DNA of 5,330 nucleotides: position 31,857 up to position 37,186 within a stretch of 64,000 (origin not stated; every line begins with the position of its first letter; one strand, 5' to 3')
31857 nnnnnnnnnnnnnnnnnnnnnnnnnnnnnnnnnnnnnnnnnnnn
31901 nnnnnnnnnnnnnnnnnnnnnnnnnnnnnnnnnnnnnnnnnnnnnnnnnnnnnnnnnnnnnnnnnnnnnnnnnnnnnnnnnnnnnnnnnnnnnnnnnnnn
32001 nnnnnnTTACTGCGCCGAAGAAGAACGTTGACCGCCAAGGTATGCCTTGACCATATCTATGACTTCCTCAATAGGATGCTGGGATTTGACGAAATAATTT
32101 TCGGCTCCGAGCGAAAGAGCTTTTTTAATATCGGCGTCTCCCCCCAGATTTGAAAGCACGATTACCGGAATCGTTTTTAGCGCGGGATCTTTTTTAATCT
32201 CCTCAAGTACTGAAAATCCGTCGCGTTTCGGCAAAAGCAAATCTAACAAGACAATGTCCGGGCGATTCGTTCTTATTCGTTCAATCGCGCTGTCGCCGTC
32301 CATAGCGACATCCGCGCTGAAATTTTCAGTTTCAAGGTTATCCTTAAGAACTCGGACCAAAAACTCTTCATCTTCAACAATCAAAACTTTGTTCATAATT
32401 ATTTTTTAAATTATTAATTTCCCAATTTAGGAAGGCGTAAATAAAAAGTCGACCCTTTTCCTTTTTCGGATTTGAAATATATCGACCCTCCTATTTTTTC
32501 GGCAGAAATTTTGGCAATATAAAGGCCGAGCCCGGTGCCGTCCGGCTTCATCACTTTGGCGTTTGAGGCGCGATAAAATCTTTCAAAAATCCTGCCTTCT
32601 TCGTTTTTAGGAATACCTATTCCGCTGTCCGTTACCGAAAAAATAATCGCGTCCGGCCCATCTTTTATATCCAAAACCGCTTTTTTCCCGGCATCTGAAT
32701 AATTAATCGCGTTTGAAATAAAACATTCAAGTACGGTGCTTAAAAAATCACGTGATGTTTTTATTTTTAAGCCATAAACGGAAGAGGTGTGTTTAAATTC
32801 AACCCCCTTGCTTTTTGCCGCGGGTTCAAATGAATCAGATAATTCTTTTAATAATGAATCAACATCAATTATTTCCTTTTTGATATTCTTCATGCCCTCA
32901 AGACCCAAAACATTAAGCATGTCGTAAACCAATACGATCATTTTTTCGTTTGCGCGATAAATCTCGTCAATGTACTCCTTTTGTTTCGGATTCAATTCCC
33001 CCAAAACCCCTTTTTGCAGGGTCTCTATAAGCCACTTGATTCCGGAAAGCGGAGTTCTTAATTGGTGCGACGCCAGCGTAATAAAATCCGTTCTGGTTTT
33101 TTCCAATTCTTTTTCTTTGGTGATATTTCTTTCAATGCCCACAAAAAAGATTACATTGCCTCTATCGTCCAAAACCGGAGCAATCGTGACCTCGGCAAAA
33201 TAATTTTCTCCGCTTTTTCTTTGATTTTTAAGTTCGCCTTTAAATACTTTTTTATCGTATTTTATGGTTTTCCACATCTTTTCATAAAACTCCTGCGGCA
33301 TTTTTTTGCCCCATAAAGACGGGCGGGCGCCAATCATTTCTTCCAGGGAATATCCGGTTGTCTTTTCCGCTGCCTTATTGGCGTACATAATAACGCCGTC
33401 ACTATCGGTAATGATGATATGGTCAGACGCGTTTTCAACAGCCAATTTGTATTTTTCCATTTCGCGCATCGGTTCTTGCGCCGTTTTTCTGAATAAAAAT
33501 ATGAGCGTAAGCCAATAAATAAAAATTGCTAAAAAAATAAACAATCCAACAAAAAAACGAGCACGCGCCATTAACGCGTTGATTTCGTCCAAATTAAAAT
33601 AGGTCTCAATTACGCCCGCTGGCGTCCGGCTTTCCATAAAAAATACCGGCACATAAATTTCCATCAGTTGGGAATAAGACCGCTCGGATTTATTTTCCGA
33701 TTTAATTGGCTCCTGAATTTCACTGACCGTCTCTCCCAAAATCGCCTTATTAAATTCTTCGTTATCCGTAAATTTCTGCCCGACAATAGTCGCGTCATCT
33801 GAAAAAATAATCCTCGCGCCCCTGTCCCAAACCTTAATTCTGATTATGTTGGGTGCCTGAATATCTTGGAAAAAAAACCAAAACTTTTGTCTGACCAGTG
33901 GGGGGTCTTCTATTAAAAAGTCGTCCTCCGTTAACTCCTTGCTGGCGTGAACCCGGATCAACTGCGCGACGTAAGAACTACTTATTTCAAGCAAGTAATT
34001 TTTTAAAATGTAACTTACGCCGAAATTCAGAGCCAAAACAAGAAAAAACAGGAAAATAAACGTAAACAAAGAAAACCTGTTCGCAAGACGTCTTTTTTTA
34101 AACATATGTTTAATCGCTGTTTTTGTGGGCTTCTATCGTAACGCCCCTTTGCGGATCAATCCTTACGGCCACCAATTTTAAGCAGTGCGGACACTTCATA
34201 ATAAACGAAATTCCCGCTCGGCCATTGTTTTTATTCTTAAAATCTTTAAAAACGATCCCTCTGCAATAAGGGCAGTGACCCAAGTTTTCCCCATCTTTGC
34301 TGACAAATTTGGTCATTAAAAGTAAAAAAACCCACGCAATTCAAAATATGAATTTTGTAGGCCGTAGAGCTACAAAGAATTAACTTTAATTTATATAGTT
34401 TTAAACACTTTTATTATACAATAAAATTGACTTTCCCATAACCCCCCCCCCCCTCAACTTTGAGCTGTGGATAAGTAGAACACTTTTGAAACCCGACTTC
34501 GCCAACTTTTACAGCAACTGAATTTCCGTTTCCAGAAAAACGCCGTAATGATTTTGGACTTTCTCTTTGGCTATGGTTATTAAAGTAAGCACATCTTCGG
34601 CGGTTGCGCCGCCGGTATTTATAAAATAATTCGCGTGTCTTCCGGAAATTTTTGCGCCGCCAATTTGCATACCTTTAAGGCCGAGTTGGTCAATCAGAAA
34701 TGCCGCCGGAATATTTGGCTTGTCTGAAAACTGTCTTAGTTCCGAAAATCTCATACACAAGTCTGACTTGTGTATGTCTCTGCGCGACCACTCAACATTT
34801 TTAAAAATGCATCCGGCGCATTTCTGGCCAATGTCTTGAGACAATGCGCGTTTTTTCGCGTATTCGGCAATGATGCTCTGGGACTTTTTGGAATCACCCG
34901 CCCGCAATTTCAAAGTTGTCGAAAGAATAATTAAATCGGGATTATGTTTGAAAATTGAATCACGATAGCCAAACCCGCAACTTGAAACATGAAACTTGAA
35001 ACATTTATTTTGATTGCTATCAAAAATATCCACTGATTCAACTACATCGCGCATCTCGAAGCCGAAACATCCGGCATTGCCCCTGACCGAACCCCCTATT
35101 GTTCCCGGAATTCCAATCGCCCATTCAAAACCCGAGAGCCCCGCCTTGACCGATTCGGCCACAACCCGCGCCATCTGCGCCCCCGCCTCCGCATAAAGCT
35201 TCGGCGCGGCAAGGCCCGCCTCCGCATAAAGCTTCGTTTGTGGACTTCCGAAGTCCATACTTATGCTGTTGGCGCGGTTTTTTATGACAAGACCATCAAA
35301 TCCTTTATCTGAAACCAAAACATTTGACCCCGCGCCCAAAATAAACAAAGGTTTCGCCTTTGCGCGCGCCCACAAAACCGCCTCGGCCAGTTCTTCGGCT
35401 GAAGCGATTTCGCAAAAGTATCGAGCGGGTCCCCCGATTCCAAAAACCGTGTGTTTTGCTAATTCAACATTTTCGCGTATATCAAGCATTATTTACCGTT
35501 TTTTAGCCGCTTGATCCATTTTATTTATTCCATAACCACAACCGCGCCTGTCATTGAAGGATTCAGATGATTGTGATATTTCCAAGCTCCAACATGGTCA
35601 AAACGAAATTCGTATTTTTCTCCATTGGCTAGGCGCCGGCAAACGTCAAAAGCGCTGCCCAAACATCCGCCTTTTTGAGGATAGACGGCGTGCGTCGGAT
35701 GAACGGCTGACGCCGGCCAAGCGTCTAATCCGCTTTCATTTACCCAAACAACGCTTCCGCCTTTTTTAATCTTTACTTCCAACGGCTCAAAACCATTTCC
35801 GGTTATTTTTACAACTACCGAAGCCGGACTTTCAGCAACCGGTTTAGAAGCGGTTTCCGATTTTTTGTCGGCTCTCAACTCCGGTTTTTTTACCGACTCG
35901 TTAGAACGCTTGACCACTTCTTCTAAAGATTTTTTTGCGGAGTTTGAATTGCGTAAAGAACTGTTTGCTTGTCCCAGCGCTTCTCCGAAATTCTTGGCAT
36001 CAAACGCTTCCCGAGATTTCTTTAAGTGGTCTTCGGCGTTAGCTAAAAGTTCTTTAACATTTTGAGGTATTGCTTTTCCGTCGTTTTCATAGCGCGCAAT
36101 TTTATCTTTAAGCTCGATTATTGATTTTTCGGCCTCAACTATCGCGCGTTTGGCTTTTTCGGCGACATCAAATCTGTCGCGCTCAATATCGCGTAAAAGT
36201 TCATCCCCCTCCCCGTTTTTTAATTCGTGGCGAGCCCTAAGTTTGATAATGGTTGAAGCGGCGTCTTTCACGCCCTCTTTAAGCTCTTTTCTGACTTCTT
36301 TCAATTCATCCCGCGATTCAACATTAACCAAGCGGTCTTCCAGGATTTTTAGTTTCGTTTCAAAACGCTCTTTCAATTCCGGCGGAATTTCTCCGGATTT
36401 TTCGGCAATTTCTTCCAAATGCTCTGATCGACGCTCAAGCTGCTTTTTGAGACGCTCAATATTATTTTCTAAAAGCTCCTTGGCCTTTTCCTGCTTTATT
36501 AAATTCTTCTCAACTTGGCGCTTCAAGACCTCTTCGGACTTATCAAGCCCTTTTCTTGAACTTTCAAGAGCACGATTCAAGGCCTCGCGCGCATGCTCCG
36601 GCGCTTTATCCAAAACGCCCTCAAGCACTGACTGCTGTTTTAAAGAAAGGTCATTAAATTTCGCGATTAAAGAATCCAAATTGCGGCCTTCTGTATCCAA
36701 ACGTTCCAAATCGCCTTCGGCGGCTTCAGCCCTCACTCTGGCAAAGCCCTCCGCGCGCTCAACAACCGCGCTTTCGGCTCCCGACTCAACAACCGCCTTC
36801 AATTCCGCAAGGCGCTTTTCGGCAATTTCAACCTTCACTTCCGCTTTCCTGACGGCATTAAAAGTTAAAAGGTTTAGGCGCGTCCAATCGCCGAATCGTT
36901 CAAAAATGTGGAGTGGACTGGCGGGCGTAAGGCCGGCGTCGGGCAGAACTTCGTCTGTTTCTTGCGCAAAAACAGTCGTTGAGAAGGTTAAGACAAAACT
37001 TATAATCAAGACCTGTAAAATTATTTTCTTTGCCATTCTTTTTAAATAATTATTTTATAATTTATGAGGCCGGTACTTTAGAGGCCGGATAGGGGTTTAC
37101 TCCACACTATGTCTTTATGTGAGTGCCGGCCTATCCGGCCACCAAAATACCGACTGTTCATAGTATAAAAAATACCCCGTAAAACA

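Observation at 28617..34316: Two-component system co-oriented and apparently co-transcribed with a dockerin protein and a cohesin-like membrane-anchored protein.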

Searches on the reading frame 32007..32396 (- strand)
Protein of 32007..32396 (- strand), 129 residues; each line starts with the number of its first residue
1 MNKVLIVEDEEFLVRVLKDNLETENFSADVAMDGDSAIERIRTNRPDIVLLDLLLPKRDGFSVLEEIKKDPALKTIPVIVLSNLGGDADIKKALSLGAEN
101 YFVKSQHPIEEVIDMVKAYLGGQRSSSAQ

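Call 3: search_protein_families(library=pfam, proteins=[window:32007-32396:-], max_evalue=0.1)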
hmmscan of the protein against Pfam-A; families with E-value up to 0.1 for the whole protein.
window:32007-32396:- (129 aa): 1 family
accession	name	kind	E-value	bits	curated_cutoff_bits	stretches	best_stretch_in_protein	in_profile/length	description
PF00072.30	Response_reg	-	6.6e-24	84.7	30.2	1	4-108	1-103/111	Response regulator receiver domain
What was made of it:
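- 32007..32396 (-): Receiver-only response regulator (129 aa), with no output domain. PF00072 6.6e-24 covering residues 4-108 (call 3).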

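Call 4: search_protein_families(library=ncbifam, proteins=[window:32007-32396:-], max_evalue=0.1)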
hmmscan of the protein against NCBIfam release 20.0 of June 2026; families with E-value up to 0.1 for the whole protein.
window:32007-32396:- (129 aa): 100 families (the best 25 are shown)
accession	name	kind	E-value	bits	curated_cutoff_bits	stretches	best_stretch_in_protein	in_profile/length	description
TIGR02154.1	PhoB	equivalog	2.7e-23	82.5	296.2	1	2-122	3-122/226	phosphate regulon transcriptional regulator PhoB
NF007135.0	PRK09581.1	equivalog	4.2e-22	78.6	474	1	2-112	3-110/457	PleD family two-component system response regulator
NF040534.1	resp_reg_YycF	equivalog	4.9e-22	78.3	340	1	3-124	2-119/231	response regulator YycF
NF045944.1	ResRegRpaBCyano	equivalog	4e-20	72.2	330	1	5-110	1-103/229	response regulator transcription factor RpaB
NF040689.1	MtrAB_MtrA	equivalog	8e-20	71.1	300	1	4-122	1-115/219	MtrAB system response regulator MtrA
NF053854.1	RespRegPhoBBctds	equivalog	1.5e-19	70.3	270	1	4-122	1-117/225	two-component system response regulator PhoB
NF007982.1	PRK10710.1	equivalog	8.6e-19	68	380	1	2-120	8-122/235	envelope stress response regulator BaeR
NF041733.1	resp_reg_CseB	equivalog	1.7e-18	66.8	350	1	3-105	2-101/228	two-component system response regulator CseB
NF051850.1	RespRegRprY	equivalog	1.8e-18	66.8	370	1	3-120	6-120/234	response regulator transcription factor RprY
NF008199.0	PRK10955.1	equivalog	1.9e-18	67.3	341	1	1-120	1-115/232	envelope stress response regulator transcription factor CpxR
TIGR02875.1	spore_0_A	equivalog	2.5e-18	66.3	200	1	3-105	4-108/262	sporulation transcription factor Spo0A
NF033117.2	vanR_ACDEGLN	exception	2.9e-18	66.3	350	1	4-120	1-113/226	VanR-ABDEGLN family response regulator transcription factor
NF007969.0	PRK10693.1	equivalog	7.1e-18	64.7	329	1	3-120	9-124/337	two-component system response regulator RssB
NF000403.1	vanR-C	exception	2.7e-17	63.1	480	1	2-120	3-117/231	vancomycin resistance response regulator transcription factor VanR-C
NF045717.1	DVU0259_DivK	exception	1e-16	61.1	160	1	2-96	3-98/117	DVU0259 family response regulator domain-containing protein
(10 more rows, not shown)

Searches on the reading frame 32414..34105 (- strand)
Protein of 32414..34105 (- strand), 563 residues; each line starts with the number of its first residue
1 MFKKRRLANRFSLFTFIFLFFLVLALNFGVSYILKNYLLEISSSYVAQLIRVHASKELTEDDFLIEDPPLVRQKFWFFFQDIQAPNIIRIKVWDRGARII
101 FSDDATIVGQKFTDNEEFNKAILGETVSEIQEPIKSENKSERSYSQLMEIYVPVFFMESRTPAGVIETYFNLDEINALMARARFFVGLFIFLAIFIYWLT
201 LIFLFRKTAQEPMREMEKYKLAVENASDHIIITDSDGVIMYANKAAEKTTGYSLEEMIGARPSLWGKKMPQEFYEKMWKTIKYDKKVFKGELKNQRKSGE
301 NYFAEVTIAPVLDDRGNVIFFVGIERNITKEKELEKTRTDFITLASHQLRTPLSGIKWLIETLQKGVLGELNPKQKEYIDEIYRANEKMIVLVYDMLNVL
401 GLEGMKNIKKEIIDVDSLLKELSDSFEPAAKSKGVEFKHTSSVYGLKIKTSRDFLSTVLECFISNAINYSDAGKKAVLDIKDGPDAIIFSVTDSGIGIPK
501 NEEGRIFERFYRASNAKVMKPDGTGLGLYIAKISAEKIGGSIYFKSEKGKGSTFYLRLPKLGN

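Call 3: search_protein_families(library=pfam, proteins=[window:32414-34105:-], max_evalue=0.1)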
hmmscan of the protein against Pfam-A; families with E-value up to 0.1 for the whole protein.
window:32414-34105:- (563 aa): 9 families
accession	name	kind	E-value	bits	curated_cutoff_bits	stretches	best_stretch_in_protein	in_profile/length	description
PF02518.31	HATPase_c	-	2.3e-23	83.2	26.4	1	452-560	3-109/111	Histidine kinase-, DNA gyrase B-, and HSP90-like ATPase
PF13426.13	PAS_9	-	1.5e-18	67.4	27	1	228-330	2-103/103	PAS domain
PF00989.32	PAS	-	8.9e-15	55.1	22.6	1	218-324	2-109/113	PAS fold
PF00512.31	HisKA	-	7.3e-13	48.8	26.9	1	338-398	2-59/66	His Kinase A (phospho-acceptor) domain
PF08448.16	PAS_4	-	3e-12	47.2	23.1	1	224-332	2-109/110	PAS fold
PF08447.18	PAS_3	-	3.4e-08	34.1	25.6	1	239-324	1-88/89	PAS fold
PF13188.13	PAS_8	-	1.8e-06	28.1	21.8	1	217-259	1-44/65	PAS domain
PF24820.1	Diguanyl_cycl_sensor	-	0.017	15.5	28.1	1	224-286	3-65/109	Diguanylate cyclase-like sensor domain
PF23828.1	DUF7198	-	0.049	13.5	27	1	189-289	7-109/236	Family of unknown function (DUF7198)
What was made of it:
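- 32414..34105 (-): Sensor histidine kinase: 2 TM helices flanking a ~150-aa extracytoplasmic loop, cytoplasmic PAS (residues 211-335, nt 33101-33475), HisKA, HATPase_c. Pfam PAS_9 1.5e-18, HisKA 7.3e-13, HATPase_c 2.3e-23 (call 3).
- Checked: 32414-34105: 563 aa, 2 TM + PAS + HisKA + HATPase_c (call 3).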

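Call 4: search_protein_families(library=ncbifam, proteins=[window:32414-34105:-], max_evalue=0.1)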
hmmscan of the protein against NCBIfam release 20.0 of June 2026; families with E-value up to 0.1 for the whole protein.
window:32414-34105:- (563 aa): 90 families (the best 25 are shown)
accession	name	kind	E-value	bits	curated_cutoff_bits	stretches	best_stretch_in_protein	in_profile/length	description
NF033092.0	HK_WalK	equivalog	1.4e-61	208.8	725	2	213-559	252-593/594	cell wall metabolism sensor histidine kinase WalK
NF046044.1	PnpS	equivalog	3.2e-59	200.9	400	1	209-559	47-390/390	two-component system histidine kinase PnpS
TIGR02966.1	phoR_proteo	equivalog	9.9e-55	185.9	334.2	1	215-557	4-332/333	phosphate regulon sensor histidine kinase PhoR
NF008302.0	PRK11091.1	equivalog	2.8e-40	138.3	838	1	213-558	150-503/779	aerobic respiration two-component sensor histidine kinase ArcB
NF047874.1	MASE3_PAS_HK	subfamily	3.3e-38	131.9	560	1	207-560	255-625/655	MASE3 domain-containing sensor histidine kinase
NF033093.1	HK_VicK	exception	1.9e-37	129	680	1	206-559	83-434/448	cell wall metabolism sensor histidine kinase VicK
NF045911.1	TCSHisKinNblS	equivalog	1.3e-36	126.2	1000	1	217-558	266-618/621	two-component system sensor histidine kinase NblS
NF041735.1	hist_kin_RppB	equivalog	4.5e-36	124.6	400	1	340-559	218-438/438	two-component system sensor histidine kinase RppB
NF045595.1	HK_scytonemin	equivalog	2.6e-35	121.9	865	2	324-559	401-634/637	scytonemin biosynthesis sensor histidine kinase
TIGR02938.1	nifL_nitrog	equivalog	3.4e-34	118.2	242.45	2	217-337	4-124/494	nitrogen fixation negative regulator NifL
NF041880.1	EPS_EpsF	equivalog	4e-33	114.7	900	1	226-559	153-492/492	response regulator EpsF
TIGR02956.1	TMAO_torS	equivalog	1.3e-31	109.5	676.5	1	336-559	462-681/967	TMAO reductase system sensor histidine kinase/response regulator TorS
NF041832.1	near_NosP_CTERM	subfamily_domain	3.7e-31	108.5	400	1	336-560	5-225/370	NahK/ErcS family hybrid sensor histidine kinase/response regulator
NF008235.0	PRK11006.1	equivalog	1.7e-30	106.3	390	1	209-560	90-423/431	phosphate regulon sensor histidine kinase PhoR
NF040691.1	MtrAB_MtrB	equivalog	2.6e-30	105.9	450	1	324-560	257-492/507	MtrAB system histidine kinase MtrB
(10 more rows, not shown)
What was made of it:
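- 32414..34105 (-): Best NCBIfam resemblance is to WalK/PnpS/PhoR, below their cut-offs (call 4).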

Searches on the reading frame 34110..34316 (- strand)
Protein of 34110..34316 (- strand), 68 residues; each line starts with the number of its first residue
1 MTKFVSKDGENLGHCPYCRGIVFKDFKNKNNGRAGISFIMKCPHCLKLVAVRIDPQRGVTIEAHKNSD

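Call 3: search_protein_families(library=pfam, proteins=[window:34110-34316:-], max_evalue=0.1)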
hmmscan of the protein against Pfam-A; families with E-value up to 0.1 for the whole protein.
window:34110-34316:- (68 aa): 12 families
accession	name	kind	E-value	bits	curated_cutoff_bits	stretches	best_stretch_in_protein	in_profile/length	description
PF14616.11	Rua1_C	-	0.0017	19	27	0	28-59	78-107/122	Transcription regulator Rua1, C-terminal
PF14255.11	Cys_rich_CPXG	-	0.0039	17.5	25.2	0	41-58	2-19/52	Cysteine-rich CPXCG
PF01485.27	IBR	-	0.005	17.3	24.3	1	3-46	10-48/65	IBR domain, a half RING-finger domain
PF22441.2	CLIC-like_N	-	0.0069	17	23.5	1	6-21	10-25/86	CLIC-like N-terminal domain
PF13453.11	Zn_ribbon_TFIIB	-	0.019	14.8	22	0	7-22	14-29/41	Transcription factor zinc-finger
PF15801.11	zf-C6H2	-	0.031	14.8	30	0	40-48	13-21/47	zf-MYND-like zinc finger, mRNA-binding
PF05528.17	Acc5b_avian_CoV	-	0.037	14.3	27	0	40-67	38-59/82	Accessory protein 5b, avian coronavirus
PF25207.1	DUF7837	-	0.039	14.4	27.8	0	10-19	3-12/47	Domain of unknown function (DUF7837)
PF14690.11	Zn_ribbon_ISL3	-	0.069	14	25.5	0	41-57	4-19/47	zinc-finger of transposase IS204/IS1001/IS1096/IS1165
PF22109.2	Zn_ribbon_tTFIIB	-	0.081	13.3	28.6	0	41-58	11-28/40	Transcription factor IIB, zinc ribbon, Trypanosome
PF05907.18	CXXC_Zn-b_euk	-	0.094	13.1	22.9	0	27-64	50-87/155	CXXC motif containing zinc binding protein, eukaryotic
PF24460.1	DUF7575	-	0.096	12.5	28.5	0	41-45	5-9/28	Domain of unknown function (DUF7575)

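Call 4: search_protein_families(library=ncbifam, proteins=[window:34110-34316:-], max_evalue=0.1)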
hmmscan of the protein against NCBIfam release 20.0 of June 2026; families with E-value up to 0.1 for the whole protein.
window:34110-34316:- (68 aa): 1 family
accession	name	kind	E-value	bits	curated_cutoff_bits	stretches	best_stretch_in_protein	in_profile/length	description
NF001608.0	PRK00398.1-6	equivalog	0.017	14.9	84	0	40-55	22-37/46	DNA-directed RNA polymerase subunit P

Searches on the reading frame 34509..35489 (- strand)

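Call 89: search_protein_families(library=pfam, proteins=[window:34509-35489:-], max_evalue=0.001)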
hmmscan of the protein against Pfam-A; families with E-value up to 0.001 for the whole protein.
window:34509-35489:- (326 aa): 2 families
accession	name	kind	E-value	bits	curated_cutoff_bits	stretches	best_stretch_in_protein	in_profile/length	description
PF02873.21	MurB_C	-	1.3e-25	89.9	27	1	207-325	6-98/99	UDP-N-acetylenolpyruvoylglucosamine reductase, C-terminal domain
PF01565.28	FAD_binding_4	-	1.6e-15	57.4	26.4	1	24-158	3-131/139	FAD binding domain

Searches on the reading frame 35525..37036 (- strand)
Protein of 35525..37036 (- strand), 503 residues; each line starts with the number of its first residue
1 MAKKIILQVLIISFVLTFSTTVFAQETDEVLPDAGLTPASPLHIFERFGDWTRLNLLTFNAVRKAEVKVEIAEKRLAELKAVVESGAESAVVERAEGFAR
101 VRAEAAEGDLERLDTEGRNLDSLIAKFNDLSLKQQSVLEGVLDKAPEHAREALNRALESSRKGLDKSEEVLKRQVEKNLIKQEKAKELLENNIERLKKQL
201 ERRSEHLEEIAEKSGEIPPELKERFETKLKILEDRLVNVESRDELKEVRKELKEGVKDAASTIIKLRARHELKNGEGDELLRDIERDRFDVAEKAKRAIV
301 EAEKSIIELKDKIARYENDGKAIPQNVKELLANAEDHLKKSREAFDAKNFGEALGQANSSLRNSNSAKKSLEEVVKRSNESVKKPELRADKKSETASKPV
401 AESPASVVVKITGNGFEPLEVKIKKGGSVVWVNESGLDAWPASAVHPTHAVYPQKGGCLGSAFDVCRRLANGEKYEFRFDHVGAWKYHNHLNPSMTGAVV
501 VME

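Call 89: search_protein_families(library=pfam, proteins=[window:35525-37036:-], max_evalue=0.001)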
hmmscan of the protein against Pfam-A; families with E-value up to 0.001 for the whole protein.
window:35525-37036:- (503 aa): 1 family
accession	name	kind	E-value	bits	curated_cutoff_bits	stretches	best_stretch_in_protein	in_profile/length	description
PF18915.5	DUF5667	-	4.1e-07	30.8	27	1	35-147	1-98/99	Domain of unknown function (DUF5667)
